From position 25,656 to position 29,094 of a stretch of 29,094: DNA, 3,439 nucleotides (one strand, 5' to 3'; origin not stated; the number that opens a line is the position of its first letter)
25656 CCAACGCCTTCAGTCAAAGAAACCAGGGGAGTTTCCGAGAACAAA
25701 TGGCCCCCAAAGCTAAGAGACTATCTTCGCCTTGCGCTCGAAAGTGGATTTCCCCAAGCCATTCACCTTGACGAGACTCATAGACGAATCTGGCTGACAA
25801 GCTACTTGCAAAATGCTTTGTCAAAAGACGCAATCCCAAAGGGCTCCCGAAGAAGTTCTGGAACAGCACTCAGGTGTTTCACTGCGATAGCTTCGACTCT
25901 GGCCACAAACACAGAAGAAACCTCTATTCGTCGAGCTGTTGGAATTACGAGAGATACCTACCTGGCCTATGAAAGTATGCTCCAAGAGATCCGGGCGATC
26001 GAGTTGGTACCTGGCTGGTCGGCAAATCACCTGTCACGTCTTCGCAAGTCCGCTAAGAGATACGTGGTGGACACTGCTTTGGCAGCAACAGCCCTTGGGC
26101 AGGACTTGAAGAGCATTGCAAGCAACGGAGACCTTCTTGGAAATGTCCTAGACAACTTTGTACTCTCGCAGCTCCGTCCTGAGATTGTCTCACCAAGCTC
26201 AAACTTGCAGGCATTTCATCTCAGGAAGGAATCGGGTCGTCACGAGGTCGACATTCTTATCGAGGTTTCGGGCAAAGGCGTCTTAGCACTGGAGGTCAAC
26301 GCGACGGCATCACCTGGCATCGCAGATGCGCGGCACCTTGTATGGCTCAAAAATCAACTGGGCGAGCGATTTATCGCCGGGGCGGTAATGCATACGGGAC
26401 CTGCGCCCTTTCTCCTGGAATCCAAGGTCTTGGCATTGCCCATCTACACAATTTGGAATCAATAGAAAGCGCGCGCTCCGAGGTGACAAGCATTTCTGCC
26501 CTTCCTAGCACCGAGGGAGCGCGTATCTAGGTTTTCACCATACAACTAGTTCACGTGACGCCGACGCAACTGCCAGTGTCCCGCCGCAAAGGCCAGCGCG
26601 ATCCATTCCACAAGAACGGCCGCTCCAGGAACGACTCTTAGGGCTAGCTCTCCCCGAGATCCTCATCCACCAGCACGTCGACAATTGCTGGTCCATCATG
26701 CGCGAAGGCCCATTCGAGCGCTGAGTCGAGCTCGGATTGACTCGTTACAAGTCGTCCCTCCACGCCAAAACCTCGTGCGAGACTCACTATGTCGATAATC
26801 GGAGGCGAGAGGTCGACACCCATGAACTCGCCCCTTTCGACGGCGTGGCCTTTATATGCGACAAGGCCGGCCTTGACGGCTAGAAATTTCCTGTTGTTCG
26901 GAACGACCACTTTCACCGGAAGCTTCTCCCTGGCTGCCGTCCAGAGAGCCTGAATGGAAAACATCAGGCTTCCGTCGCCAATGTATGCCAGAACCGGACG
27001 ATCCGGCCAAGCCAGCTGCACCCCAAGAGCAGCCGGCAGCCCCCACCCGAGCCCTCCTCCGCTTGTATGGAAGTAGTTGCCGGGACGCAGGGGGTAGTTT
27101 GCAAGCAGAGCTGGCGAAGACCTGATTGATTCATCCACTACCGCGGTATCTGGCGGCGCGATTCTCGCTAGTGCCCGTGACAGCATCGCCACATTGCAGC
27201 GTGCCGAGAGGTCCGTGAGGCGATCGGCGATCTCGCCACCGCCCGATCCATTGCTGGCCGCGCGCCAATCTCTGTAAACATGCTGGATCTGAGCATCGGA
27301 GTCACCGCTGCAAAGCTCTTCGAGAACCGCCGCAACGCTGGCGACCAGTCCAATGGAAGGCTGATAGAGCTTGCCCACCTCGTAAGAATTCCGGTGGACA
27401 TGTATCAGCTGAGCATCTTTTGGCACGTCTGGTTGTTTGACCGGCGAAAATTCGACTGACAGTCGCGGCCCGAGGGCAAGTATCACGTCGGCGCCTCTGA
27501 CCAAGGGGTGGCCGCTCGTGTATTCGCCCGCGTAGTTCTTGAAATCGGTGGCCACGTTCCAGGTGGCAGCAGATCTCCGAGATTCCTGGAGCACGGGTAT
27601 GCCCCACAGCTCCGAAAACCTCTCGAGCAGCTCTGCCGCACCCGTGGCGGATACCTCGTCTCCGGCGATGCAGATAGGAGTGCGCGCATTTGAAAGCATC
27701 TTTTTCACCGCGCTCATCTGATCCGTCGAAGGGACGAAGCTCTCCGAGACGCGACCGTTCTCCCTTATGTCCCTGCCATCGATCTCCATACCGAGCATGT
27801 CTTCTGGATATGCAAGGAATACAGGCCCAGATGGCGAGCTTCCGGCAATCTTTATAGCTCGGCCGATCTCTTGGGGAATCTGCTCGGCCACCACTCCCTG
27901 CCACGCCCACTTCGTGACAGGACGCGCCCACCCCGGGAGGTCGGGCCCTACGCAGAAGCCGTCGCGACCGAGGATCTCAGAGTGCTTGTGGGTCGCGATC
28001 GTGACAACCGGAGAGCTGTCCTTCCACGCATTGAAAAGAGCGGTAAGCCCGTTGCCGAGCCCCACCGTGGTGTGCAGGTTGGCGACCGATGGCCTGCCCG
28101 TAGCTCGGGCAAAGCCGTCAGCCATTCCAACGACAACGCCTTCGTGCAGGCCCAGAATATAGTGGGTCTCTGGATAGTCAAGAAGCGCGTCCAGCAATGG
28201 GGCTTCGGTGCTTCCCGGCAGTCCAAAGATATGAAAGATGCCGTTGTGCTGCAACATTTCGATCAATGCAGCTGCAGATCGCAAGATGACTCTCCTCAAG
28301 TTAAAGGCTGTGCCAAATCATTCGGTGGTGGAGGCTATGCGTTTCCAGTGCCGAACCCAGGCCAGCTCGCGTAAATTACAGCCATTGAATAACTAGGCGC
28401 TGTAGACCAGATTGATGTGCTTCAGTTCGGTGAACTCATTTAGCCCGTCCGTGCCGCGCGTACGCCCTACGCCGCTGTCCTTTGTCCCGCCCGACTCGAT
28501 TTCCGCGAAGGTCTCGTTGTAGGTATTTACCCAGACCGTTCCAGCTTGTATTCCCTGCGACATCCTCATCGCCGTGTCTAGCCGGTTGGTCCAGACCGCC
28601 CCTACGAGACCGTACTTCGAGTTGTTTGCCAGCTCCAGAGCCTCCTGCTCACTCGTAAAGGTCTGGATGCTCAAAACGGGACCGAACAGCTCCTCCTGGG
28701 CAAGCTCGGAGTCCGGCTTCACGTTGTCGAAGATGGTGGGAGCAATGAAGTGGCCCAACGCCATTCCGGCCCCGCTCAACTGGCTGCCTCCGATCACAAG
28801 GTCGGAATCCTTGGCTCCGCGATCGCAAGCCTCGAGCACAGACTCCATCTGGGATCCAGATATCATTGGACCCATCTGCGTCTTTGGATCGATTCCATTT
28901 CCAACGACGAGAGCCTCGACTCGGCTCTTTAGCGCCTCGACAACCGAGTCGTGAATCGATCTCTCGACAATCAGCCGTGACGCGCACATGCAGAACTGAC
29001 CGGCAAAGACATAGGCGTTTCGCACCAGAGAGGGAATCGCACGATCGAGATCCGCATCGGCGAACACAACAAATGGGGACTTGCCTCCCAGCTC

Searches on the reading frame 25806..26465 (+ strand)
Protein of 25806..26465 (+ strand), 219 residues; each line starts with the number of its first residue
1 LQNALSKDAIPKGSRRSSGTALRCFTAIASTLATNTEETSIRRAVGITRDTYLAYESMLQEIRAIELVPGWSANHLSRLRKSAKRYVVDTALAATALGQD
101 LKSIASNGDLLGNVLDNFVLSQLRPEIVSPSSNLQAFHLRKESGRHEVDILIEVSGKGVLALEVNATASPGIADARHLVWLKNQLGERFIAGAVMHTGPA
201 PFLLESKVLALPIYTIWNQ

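Call 4: search_protein_families(library=pfam, proteins=[window:25806-26465:+])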
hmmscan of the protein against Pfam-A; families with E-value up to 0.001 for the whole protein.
window:25806-26465:+ (219 aa): 1 family
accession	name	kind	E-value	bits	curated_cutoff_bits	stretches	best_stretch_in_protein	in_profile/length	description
PF13635.12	DUF4143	-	2.9e-25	89.3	28.1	1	13-166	8-159/160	Domain of unknown function (DUF4143)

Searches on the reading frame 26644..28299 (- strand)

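Call 4: search_protein_families(library=pfam, proteins=[window:26644-28299:-])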
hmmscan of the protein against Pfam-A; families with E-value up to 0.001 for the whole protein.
window:26644-28299:- (551 aa): 3 families
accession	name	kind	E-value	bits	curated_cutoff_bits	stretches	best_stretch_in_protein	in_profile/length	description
PF02775.26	TPP_enzyme_C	-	2.9e-31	108.8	21.9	1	402-542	12-151/151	Thiamine pyrophosphate enzyme, C-terminal TPP binding domain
PF02776.23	TPP_enzyme_N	-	3.8e-30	104.5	26.8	1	9-115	4-110/119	Thiamine pyrophosphate enzyme, N-terminal TPP binding domain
PF00205.28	TPP_enzyme_M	-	2.5e-19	69.8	30.4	1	197-329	3-137/137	Thiamine pyrophosphate enzyme, central domain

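Call 6: search_protein_families(library=ncbifam, proteins=[window:26644-28299:-], max_evalue=0.001)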
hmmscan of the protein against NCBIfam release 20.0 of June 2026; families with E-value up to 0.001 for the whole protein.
window:26644-28299:- (551 aa): 54 families (the best 25 are shown)
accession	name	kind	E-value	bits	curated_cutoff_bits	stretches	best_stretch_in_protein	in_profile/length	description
NF005485.1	PRK07092.1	equivalog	1.5e-100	337.5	493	1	11-545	6-519/523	benzoylformate decarboxylase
NF006052.0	PRK08199.1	subfamily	3.1e-72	243.6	539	1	8-547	10-540/559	thiamine pyrophosphate protein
NF006203.0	PRK08327.1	equivalog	3.3e-72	243.8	456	1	7-546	10-570/571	thiamine pyrophosphate-requiring protein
NF005760.0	PRK07586.1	equivalog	2.1e-70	238.2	363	2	358-544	327-514/514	acetolactate synthase large subunit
TIGR00118.1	acolac_lg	equivalog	2.1e-67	227.9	538.35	1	7-547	2-537/557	biosynthetic-type acetolactate synthase large subunit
NF006122.0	PRK08266.1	subfamily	6.9e-66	222.8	571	1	8-547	6-527/543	hypothetical protein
NF006524.0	PRK08978.1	equivalog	5.4e-61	206.5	738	1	8-547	3-527/548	acetolactate synthase 2 catalytic subunit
NF006016.1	PRK08155.1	equivalog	6.1e-61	206.5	870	1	8-546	5-534/554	acetolactate synthase large subunit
NF004919.0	PRK06276.1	equivalog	2e-60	204.7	866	1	7-547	2-541/582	acetolactate synthase large subunit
NF005712.0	PRK07524.1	subfamily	1.3e-59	202.1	500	1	9-545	6-530/536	5-guanidino-2-oxopentanoate decarboxylase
NF009122.0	PRK12474.1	subfamily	1.8e-59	201.9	835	2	365-544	338-518/518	hypothetical protein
NF006187.0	PRK08322.1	equivalog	5.3e-58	196.8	509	1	8-545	4-529/548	acetolactate synthase large subunit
NF005713.0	PRK07525.1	subfamily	1.6e-53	182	620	2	9-332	9-331/592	sulfoacetaldehyde acetyltransferase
NF004710.0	PRK06048.1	equivalog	2e-52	178.4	976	1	6-546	8-539/561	acetolactate synthase large subunit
NF006319.0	PRK08527.1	equivalog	6.4e-52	176.7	905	1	7-545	5-539/565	acetolactate synthase large subunit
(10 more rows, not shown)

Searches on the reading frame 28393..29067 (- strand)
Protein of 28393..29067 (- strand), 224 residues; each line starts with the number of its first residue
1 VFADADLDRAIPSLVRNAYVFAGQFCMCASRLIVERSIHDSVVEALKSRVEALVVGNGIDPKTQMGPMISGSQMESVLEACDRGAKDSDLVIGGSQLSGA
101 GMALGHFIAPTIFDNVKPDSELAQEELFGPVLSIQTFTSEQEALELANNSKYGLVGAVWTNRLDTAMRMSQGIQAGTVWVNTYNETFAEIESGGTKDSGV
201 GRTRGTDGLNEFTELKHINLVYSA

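Call 4: search_protein_families(library=pfam, proteins=[window:28393-29067:-])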
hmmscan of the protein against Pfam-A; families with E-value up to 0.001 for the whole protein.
window:28393-29067:- (224 aa): 2 families
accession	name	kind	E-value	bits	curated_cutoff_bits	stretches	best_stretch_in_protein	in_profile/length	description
PF00171.27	Aldedh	-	3.9e-74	250.3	23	1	2-218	245-461/461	Aldehyde dehydrogenase family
PF07368.16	DUF1487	-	0.00032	20.7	23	0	131-192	116-178/215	Protein of unknown function (DUF1487)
